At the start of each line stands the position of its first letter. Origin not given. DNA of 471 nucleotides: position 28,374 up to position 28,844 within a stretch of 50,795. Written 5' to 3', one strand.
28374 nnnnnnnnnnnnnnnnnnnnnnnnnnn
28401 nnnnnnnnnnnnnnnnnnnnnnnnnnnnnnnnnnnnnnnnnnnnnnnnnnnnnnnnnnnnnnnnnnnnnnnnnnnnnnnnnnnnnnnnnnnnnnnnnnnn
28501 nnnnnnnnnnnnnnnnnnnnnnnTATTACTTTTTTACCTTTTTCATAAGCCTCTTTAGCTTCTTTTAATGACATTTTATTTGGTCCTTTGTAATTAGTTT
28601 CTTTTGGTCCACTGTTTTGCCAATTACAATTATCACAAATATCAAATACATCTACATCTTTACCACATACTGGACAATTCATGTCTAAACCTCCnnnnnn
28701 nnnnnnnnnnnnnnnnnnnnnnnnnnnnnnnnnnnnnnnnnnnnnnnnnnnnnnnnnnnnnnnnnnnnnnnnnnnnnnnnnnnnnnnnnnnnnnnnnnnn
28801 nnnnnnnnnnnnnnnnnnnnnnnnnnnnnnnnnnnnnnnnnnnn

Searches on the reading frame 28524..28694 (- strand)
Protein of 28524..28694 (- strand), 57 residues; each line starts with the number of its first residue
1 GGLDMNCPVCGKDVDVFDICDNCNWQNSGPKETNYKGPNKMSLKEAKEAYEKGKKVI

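Call 94: search_protein_families(library=pfam, proteins=[window:28524-28694:-], max_evalue=1)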
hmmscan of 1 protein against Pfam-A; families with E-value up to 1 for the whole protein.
window:28524-28694:- (57 aa): 7 families
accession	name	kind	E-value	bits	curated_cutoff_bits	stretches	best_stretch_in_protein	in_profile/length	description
PF14206.11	Cys_rich_CPCC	-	2.9e-07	30.6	24.5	1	6-52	2-56/75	Cysteine-rich CPCC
PF05605.18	zf-Di19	-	0.019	15.6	27.5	1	5-24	3-22/54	Drought induced 19 protein (Di19), zinc-binding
PF07191.17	Zn_ribbon_6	-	0.027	14.9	25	1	4-24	16-36/67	Double zinc ribbon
PF18912.6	DZR_2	-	0.051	13.8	27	1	6-24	9-28/56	Double zinc ribbon domain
PF22747.2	Zn_ribbon_DUF2089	-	0.093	13.3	27.6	1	7-24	1-19/32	DUF2089 zinc ribbon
PF13240.11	Zn_Ribbon_1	-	0.21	11.9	25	0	7-14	2-9/23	zinc-ribbon domain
PF24460.1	DUF7575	-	0.38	10.6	28.5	0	6-15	5-14/28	Domain of unknown function (DUF7575)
